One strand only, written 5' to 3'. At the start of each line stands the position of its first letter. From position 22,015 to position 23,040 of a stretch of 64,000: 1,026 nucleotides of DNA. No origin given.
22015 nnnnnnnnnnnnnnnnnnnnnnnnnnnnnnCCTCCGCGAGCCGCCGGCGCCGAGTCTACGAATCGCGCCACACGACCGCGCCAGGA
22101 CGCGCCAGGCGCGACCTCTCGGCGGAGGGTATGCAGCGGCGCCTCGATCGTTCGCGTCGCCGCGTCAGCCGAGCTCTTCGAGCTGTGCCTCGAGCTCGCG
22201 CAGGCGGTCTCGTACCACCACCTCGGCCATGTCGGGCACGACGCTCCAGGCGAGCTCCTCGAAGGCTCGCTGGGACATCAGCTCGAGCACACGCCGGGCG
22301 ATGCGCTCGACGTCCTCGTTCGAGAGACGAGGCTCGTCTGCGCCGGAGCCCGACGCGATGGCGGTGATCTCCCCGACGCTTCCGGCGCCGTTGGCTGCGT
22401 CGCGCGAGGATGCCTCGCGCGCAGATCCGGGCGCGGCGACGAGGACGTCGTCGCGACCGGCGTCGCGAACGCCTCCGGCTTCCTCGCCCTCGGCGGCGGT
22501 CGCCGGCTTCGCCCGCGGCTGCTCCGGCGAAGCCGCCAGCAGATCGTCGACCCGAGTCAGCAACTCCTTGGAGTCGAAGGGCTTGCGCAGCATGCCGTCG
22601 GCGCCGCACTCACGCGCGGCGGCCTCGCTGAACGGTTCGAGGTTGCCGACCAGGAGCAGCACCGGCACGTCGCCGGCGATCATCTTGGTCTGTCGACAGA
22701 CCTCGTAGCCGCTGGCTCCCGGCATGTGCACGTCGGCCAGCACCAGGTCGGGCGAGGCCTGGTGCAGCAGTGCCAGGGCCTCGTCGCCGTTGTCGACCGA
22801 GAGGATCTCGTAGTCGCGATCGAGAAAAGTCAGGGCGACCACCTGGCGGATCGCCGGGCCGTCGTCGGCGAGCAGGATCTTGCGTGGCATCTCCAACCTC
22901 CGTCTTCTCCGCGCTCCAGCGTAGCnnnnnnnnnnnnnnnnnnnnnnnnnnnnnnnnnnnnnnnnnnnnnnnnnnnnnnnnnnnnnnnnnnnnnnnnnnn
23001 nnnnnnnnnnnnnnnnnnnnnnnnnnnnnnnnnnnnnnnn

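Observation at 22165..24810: Operon of sigma54 activator, stand-alone B12-binding domain and receiver protein with no cognate kinase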

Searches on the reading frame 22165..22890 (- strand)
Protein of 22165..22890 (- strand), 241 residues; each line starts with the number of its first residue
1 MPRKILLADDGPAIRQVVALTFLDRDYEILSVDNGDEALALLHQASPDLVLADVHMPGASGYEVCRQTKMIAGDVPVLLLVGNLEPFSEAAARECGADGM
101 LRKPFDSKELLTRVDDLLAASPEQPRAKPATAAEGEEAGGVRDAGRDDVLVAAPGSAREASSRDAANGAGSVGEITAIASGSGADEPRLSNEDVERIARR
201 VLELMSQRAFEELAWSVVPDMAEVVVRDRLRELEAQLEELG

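Call 4: search_protein_families(library=pfam, proteins=[window:22165-22890:-], max_evalue=0.01)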
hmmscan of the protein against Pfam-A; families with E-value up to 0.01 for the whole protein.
window:22165-22890:- (241 aa): 1 family
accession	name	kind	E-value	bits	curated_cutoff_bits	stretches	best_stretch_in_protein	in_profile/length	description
PF00072.30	Response_reg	-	5.7e-23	81.6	30.2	1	5-114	1-110/111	Response regulator receiver domain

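Call 5: search_protein_families(library=ncbifam, proteins=[window:22165-22890:-], max_evalue=0.01)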
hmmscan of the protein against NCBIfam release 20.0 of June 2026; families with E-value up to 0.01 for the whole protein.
window:22165-22890:- (241 aa): 98 families (the best 25 are shown)
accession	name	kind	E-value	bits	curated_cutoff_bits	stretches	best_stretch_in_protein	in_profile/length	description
NF045944.1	ResRegRpaBCyano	equivalog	2.2e-21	76.3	330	1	6-123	1-117/229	response regulator transcription factor RpaB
TIGR02154.1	PhoB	equivalog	7.8e-21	74.4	296.2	1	1-121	1-123/226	phosphate regulon transcriptional regulator PhoB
NF040689.1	MtrAB_MtrA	equivalog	1e-20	74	300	1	5-121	1-116/219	MtrAB system response regulator MtrA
NF008296.0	PRK11083.1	equivalog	6.6e-19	68.2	273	1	3-131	4-131/228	two-component system response regulator CreB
TIGR01818.1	ntrC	equivalog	3.8e-18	65.5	558.6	1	5-129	1-125/463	nitrogen regulation protein NR(I)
NF007135.0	PRK09581.1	equivalog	1.4e-17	63.6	474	1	1-117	1-119/457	PleD family two-component system response regulator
NF007005.1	PRK09468.1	equivalog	2.5e-17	63.1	331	1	3-132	4-133/237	osmolarity response regulator transcription factor OmpR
NF041733.1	resp_reg_CseB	equivalog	2.7e-17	62.9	350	1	4-134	2-131/228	two-component system response regulator CseB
NF040534.1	resp_reg_YycF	equivalog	3e-17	62.6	340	1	3-119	1-116/231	response regulator YycF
NF041866.1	EpsW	equivalog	8.7e-17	60.9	200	1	4-122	7-129/131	exopolysaccharide biosynthesis response regulator EpsW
NF046022.1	RespRegCpdRBruc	equivalog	9.4e-17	61.1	180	1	4-120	3-119/120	cell cycle two-component system response regulator CpdR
NF033120.0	vanR_FM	exception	7.5e-16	58.5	460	1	4-118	5-118/231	vancomycin resistance response regulator transcription factor, VanR-F/VanR-M family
NF007982.1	PRK10710.1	equivalog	8.9e-16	58.2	380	1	4-123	9-127/235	envelope stress response regulator BaeR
NF046026.1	HisKinCckACaul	equivalog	2.2e-15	55.8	1000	1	4-119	560-677/678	cell cycle histidine kinase CckA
NF045991.1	RespRegCtrARhodob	equivalog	3.3e-15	56.4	350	1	4-118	2-116/224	response regulator transcription factor CtrA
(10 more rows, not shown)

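Call 23: find_related_loci(query=window:22165-22890:-, collection=metagenome_contigs, flank=10000)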
Query window:22165-22890:- (241 aa) in metagenome_contigs; peptide patterns used: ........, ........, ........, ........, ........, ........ (x = any residue, [..] = any of these).
599 stretches matched a pattern (row limit reached: there are more); 26 encode a relative of the query (tblastn E <= 1e-3); 26 distinct loci.
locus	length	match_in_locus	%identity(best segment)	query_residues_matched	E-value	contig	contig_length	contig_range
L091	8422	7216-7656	33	4-151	4e-17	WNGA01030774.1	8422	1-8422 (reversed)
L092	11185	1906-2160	39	47-125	1e-10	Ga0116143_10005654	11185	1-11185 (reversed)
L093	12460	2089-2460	30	1-122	2e-10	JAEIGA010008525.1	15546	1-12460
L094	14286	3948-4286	32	2-115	1e-9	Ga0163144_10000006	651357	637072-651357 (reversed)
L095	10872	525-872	25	5-118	6e-9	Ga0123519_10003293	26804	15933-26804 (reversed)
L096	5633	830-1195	26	4-123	8e-9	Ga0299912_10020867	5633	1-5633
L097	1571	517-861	27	5-119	5e-9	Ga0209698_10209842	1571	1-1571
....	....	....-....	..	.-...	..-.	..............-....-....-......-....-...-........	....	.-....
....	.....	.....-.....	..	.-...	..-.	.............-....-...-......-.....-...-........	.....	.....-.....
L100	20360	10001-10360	33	1-118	1e-8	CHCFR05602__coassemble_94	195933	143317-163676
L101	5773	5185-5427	41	1-72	3e-8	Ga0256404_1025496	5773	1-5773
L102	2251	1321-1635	26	4-109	4e-8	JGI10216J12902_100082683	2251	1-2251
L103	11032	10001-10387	32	4-134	4e-8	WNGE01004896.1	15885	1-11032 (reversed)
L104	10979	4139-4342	31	13-82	2e-7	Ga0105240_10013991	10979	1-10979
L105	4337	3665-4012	32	5-118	2e-7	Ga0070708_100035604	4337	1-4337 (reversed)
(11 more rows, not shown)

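Call 24: find_homologous_proteins(query=window:22165-22890:-, max_evalue=0.00001)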
Query window:22165-22890:- (241 aa): 2654 proteins with E <= 0.00001 among 8000 candidates; the best 120 are listed.
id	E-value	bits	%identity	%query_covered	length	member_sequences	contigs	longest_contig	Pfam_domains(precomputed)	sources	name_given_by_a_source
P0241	3.3e-146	503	100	100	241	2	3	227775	PF00072.31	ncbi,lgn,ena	-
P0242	1.5e-86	308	67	100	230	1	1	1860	PF00072.31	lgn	-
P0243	2.5e-84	301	66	100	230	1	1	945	PF00072.31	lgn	-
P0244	1.2e-72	262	59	99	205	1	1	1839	PF00072.31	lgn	-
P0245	7.7e-69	250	60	22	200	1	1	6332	PF00072.31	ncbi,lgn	-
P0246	1.1e-68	249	58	100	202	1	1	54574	PF00072.31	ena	-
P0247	2.2e-68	248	58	100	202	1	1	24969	PF00072.31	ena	-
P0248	3.1e-63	232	66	49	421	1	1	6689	PF00072.31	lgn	-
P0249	1.2e-62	230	64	50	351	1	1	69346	PF00072.31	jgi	jgi:CheY-like chemotaxis protein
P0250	2.8e-62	229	64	49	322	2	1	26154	PF00072.31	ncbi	ncbi:MAG TPA: response regulator [Thermoanaerobaculia bacterium]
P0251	2.8e-62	229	64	50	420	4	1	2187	PF00072.31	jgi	jgi:CheY-like chemotaxis protein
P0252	3.8e-62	228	65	50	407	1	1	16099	PF00072.31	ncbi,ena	-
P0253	4.9e-62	228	63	51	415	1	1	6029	PF00072.31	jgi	jgi:CheY-like chemotaxis protein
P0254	9.2e-62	227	59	56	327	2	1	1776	PF00072.31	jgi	jgi:CheY-like chemotaxis protein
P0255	9.6e-62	227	62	54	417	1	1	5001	PF00072.31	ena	-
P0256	1.0e-61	227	63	49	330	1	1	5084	PF00072.31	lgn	-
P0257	1.2e-61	226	65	49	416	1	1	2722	PF00072.31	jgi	jgi:CheY-like chemotaxis protein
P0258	1.5e-61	226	63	49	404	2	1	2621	PF00072.31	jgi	jgi:CheY-like chemotaxis protein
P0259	1.5e-61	226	63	49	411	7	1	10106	PF00072.31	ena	-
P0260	1.6e-61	226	63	50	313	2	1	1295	PF00072.31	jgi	jgi:CheY-like chemotaxis protein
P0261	1.9e-61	226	62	48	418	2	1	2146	PF00072.31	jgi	jgi:CheY-like chemotaxis protein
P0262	2.1e-61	226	64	49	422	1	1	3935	PF00072.31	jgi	jgi:CheY-like chemotaxis protein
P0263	2.1e-61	226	64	49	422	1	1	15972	PF00072.31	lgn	-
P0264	2.2e-61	226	63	49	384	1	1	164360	PF00072.31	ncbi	ncbi:MAG: response regulator transcription factor [Thermoanaerobaculia bacterium]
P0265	2.5e-61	225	62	49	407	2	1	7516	PF00072.31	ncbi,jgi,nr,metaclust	ncbi:MAG: hypothetical protein DMF53_27070 [Acidobacteria bacterium]|nr:MAG: hypothetical protein DM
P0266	4.1e-61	225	63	49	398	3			PF00072.31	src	-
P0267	4.2e-61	225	62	49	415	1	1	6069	PF00072.31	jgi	jgi:CheY-like chemotaxis protein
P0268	4.4e-61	225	64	50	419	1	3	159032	PF00072.31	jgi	jgi:CheY-like chemotaxis protein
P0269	5.8e-61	224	64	49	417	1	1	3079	PF00072.31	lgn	-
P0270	5.8e-61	224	64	49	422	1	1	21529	PF00072.31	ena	-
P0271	6.6e-61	224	64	50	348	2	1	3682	PF00072.31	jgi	jgi:CheY-like chemotaxis protein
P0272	6.9e-61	224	64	49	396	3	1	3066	PF00072.31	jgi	jgi:CheY-like chemotaxis protein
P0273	8.0e-61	224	63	50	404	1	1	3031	PF00072.31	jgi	jgi:CheY-like chemotaxis protein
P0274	8.3e-61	224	64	49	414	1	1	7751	PF00072.31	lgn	-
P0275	9.4e-61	224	65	49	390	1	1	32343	PF00072.31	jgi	jgi:CheY-like chemotaxis protein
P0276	1.2e-60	223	64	49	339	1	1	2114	PF00072.31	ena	-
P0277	1.2e-60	223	62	50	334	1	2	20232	PF00072.31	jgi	jgi:CheY-like chemotaxis protein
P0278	1.3e-60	223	64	49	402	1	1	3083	PF00072.31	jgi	jgi:CheY-like chemotaxis protein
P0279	1.4e-60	223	62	55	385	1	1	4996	PF00072.31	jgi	jgi:CheY-like chemotaxis protein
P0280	1.9e-60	223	60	49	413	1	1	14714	PF00072.31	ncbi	-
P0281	1.9e-60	223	64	49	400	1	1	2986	PF00072.31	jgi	-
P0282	2.0e-60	223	60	50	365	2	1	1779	PF00072.31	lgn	-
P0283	2.5e-60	222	63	50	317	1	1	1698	PF00072.31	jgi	jgi:CheY-like chemotaxis protein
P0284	2.9e-60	222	64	50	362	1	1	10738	PF00072.31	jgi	jgi:CheY-like chemotaxis protein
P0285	3.3e-60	222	64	49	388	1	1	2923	PF00072.31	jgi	jgi:CheY-like chemotaxis protein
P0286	3.6e-60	222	63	49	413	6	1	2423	PF00072.31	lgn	-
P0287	3.8e-60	222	63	49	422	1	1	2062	PF00072.31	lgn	-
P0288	3.9e-60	222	64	50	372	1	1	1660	PF00072.31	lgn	-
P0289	4.0e-60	221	63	50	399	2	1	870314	PF00072.31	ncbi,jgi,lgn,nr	ncbi:MAG TPA: response regulator [Thermoanaerobaculia bacterium]|jgi:CheY-like chemotaxis protein|nr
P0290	4.1e-60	221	61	50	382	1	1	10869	PF00072.31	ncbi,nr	ncbi:MAG TPA: response regulator [Thermoanaerobaculia bacterium]|nr:response regulator [Thermoanaero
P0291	4.3e-60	221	63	49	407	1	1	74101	PF00072.31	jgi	jgi:CheY-like chemotaxis protein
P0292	4.3e-60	221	64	49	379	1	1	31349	PF00072.31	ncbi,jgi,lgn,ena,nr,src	ncbi:MAG TPA: response regulator [Thermoanaerobaculia bacterium]|nr:response regulator [Thermoanaero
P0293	4.4e-60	221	64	49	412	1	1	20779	PF00072.31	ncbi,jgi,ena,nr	ncbi:MAG TPA: response regulator [Thermoanaerobaculia bacterium]|nr:response regulator [Thermoanaero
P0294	5.5e-60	221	63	50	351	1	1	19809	PF00072.31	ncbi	ncbi:MAG: response regulator transcription factor [Thermoanaerobaculia bacterium]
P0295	5.8e-60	221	63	49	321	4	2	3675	PF00072.31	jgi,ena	-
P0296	5.8e-60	221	61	49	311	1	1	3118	PF00072.31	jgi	-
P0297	6.3e-60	221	64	49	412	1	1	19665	PF00072.31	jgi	jgi:CheY-like chemotaxis protein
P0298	7.0e-60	221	64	49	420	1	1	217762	PF00072.31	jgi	jgi:CheY-like chemotaxis protein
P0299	7.3e-60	221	62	51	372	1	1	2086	PF00072.31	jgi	-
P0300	7.6e-60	221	64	49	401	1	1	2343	PF00072.31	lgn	-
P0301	8.0e-60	221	61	51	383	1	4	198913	PF00072.31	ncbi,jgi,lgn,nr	ncbi:MAG: response regulator [Acidobacteria bacterium]|nr:response regulator [Acidobacteriota bacter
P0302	9.8e-60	220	62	49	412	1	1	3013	PF00072.31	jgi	jgi:CheY-like chemotaxis protein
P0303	9.8e-60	220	65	49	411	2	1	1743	PF00072.31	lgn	-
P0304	1.1e-59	220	63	50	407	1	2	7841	PF00072.31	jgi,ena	jgi:CheY-like chemotaxis protein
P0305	1.1e-59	220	50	99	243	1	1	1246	PF00072.31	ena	-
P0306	1.2e-59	220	51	77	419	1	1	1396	PF00072.31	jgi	jgi:CheY-like chemotaxis protein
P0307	1.3e-59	220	61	49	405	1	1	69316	PF00072.31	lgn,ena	-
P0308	1.8e-59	219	61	49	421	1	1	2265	PF00072.31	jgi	jgi:CheY-like chemotaxis protein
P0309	2.1e-59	219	65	48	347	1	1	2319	PF00072.31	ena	-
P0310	2.2e-59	219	63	50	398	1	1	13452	PF00072.31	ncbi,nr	ncbi:MAG TPA: response regulator [Thermoanaerobaculia bacterium]|nr:response regulator [Thermoanaero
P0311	2.2e-59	219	65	49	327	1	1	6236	PF00072.31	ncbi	ncbi:MAG TPA: response regulator [Thermoanaerobaculia bacterium]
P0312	2.2e-59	219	64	47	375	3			PF00072.31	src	-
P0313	2.4e-59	219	62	50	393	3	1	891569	PF00072.31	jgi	jgi:CheY-like chemotaxis protein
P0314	2.6e-59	219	50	100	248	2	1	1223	PF00072.31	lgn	-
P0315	2.7e-59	219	63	50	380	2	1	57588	PF00072.31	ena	-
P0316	3.0e-59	219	62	48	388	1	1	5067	PF00072.31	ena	-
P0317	3.8e-59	218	61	49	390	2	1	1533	PF00072.31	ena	-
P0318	4.5e-59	218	63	48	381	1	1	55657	PF00072.31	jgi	jgi:CheY-like chemotaxis protein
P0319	4.5e-59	218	62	50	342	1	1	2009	PF00072.31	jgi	jgi:CheY-like chemotaxis protein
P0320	4.5e-59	218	63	50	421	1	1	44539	PF00072.31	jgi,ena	jgi:CheY-like chemotaxis protein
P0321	4.6e-59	218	63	50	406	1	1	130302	PF00072.31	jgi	jgi:CheY-like chemotaxis protein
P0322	5.0e-59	218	63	49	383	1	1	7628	PF00072.31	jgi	jgi:DNA-binding response OmpR family regulator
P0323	5.1e-59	218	48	99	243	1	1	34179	PF00072.31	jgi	jgi:CheY-like chemotaxis protein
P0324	5.2e-59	218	61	51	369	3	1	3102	PF00072.31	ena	-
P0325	5.2e-59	218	48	99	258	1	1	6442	PF00072.31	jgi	jgi:CheY-like chemotaxis protein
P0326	5.4e-59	218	62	49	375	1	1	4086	PF00072.31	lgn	-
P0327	5.9e-59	218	58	54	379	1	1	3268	PF00072.31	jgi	jgi:CheY-like chemotaxis protein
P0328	6.0e-59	218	64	50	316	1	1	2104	PF00072.31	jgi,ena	-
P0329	7.2e-59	217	61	49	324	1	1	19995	PF00072.31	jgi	jgi:CheY-like chemotaxis protein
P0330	7.7e-59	217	63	49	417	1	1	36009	PF00072.31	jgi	jgi:CheY-like chemotaxis protein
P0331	8.5e-59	217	64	50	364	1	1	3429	PF00072.31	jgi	-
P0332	8.7e-59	217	61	48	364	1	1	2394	PF00072.31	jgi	jgi:CheY-like chemotaxis protein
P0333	9.0e-59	217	61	48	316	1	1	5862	PF00072.31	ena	-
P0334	1.0e-58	217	59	49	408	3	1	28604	PF00072.31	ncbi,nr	ncbi:MAG TPA: response regulator [Thermoanaerobaculia bacterium]|nr:response regulator [Thermoanaero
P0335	1.0e-58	217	64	49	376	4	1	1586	PF00072.31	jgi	jgi:CheY-like chemotaxis protein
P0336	1.1e-58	217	64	49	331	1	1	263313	PF00072.31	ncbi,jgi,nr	ncbi:MAG: hypothetical protein QOF89_5118 [Acidobacteriota bacterium]|jgi:CheY-like chemotaxis prote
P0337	1.1e-58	217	48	99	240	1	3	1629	PF00072.31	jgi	jgi:CheY-like chemotaxis protein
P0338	1.1e-58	217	62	54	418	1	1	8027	PF00072.31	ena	-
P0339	1.1e-58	217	62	50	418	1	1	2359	PF00072.31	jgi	jgi:CheY-like chemotaxis protein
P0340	1.2e-58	217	62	49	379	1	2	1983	PF00072.31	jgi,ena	-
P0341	1.3e-58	217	62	49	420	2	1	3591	PF00072.31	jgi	jgi:CheY-like chemotaxis protein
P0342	1.4e-58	216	59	49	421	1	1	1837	PF00072.31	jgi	jgi:CheY-like chemotaxis protein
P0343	1.6e-58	216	64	50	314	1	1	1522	PF00072.31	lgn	-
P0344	1.6e-58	216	64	50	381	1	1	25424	PF00072.31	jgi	jgi:CheY-like chemotaxis protein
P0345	1.6e-58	216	62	55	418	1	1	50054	PF00072.31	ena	-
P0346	1.8e-58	216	62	54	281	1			PF00072.31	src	-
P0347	2.1e-58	216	63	49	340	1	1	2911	PF00072.31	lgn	-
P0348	2.2e-58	216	61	45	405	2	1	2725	PF00072.31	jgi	-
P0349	2.4e-58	216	59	54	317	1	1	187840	PF00072.31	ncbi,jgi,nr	ncbi:MAG TPA: response regulator [Thermoanaerobaculia bacterium]|jgi:CheY-like chemotaxis protein|nr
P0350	2.5e-58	216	63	50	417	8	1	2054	PF00072.31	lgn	-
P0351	2.9e-58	215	62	49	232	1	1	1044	PF00072.31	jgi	jgi:CheY-like chemotaxis protein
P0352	3.0e-58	215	62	49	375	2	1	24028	PF00072.31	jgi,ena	-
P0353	3.8e-58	215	61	50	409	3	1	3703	PF00072.31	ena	-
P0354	3.9e-58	215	63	49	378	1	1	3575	PF00072.31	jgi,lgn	jgi:CheY-like chemotaxis protein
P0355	3.9e-58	215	59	49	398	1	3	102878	PF00072.31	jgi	jgi:CheY-like chemotaxis protein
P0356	4.1e-58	215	64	50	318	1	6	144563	PF00072.31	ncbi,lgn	-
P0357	4.2e-58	215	58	56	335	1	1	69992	PF00072.31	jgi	jgi:CheY-like chemotaxis protein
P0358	4.3e-58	215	59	49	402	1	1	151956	PF00072.31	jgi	jgi:CheY-like chemotaxis protein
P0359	4.4e-58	215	63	49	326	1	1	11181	PF00072.31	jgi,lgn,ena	jgi:CheY-like chemotaxis protein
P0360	5.8e-58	214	63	49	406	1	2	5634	PF00072.31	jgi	jgi:CheY-like chemotaxis protein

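Call 25: find_encoding_contigs(protein=P0246, flank=10000, max_places=1)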
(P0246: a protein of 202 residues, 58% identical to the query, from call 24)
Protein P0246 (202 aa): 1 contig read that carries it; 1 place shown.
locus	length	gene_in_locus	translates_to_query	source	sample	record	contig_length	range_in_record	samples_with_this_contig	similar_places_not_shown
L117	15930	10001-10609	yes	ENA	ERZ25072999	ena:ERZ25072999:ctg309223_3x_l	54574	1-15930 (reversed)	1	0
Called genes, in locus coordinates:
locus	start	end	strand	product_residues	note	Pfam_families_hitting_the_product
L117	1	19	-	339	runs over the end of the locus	PF01368:DHH, PF02272:DHHA1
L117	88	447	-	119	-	PF02033:RBFA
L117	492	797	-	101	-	PF04456:DUF503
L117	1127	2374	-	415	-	PF00009:GTP_EFTU, PF22042:EF-G_D2, PF03144:GTP_EFTU_D2 (faint), PF11987:IF-2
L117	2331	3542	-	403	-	PF04760:IF2_N, PF00009:GTP_EFTU (faint)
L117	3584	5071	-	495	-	PF08529:NusA_N, PF00575:S1 (weak), PF13184:KH_NusA_1st, PF26594:KH_NusA_2nd, PF14520:HHH_5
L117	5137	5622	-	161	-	PF02576:RimP_N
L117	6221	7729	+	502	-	PF00089:Trypsin, PF13365:Trypsin_2, PF00595:PDZ (weak), PF13180:PDZ_2, PF14685:PDZ_Tricorn (faint), PF17820:PDZ_6, PF13180:PDZ_2 (weak)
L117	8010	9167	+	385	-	PF00072:Response_reg (weak), PF00158:Sigma54_activat, PF14532:Sigma54_activ_2, PF00004:AAA (weak), PF07728:AAA_5 (weak), PF25601:AAA_lid_14, PF02954:HTH_8 (weak)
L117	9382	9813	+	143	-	PF02310:B12-binding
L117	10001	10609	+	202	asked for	PF00072:Response_reg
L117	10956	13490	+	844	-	PF00133:tRNA-synt_1, PF09334:tRNA-synt_1g (weak), PF13603:tRNA-synt_1_2 (faint), PF08264:Anticodon_1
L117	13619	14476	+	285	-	PF03099:BPL_LplA_LipB, PF02237:BPL_C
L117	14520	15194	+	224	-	-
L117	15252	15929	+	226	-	?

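Call 26: find_encoding_contigs(protein=P0313, flank=10000, max_places=1)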
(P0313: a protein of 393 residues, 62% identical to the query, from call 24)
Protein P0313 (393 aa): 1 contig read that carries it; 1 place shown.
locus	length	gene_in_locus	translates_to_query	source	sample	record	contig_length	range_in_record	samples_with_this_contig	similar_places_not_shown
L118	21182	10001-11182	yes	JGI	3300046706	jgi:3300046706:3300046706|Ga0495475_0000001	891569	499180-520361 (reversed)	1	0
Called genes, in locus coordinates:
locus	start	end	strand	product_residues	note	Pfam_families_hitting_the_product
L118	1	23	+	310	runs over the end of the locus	PF01073:3Beta_HSD, PF01370:Epimerase, PF02719:Polysacc_synt_2 (faint), PF04321:RmlD_sub_bind, PF05368:NmrA, PF16363:GDP_Man_Dehyd, PF13460:NAD_binding_10, PF07993:NAD_binding_4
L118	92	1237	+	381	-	PF02771:Acyl-CoA_dh_N, PF02770:Acyl-CoA_dh_M, PF00441:Acyl-CoA_dh_1, PF22924:ACOX_C_alpha1 (faint), PF08028:Acyl-CoA_dh_2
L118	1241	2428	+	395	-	PF02771:Acyl-CoA_dh_N, PF02770:Acyl-CoA_dh_M, PF00441:Acyl-CoA_dh_1, PF22924:ACOX_C_alpha1 (weak), PF08028:Acyl-CoA_dh_2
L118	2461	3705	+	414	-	PF02646:RmuC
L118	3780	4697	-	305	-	PF13624:SurA_N_3, PF09312:SurA_N, PF13623:SurA_N_2, PF13145:Rotamase_2, PF13616:Rotamase_3, PF00639:Rotamase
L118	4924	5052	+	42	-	-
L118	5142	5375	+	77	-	PF19891:DUF6364 (weak)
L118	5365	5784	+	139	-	PF01850:PIN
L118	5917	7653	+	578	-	PF01642:MM_CoA_mutase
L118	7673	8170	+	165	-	PF05163:DinB, PF04978:MST (weak), PF12867:DinB_2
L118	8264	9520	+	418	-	-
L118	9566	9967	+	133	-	PF02310:B12-binding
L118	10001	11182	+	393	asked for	PF00072:Response_reg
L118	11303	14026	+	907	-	PF00133:tRNA-synt_1, PF09334:tRNA-synt_1g (weak), PF13603:tRNA-synt_1_2 (faint), PF08264:Anticodon_1, PF10458:Val_tRNA-synt_C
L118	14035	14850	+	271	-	PF03099:BPL_LplA_LipB, PF02237:BPL_C (faint)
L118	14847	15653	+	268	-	PF03309:Pan_kinase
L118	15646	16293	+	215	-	-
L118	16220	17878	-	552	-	PF13191:AAA_16 (faint), PF13289:SIR2_2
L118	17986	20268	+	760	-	PF03772:Competence, PF00753:Lactamase_B, PF12706:Lactamase_B_2 (weak)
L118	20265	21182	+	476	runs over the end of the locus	PF00082:Peptidase_S8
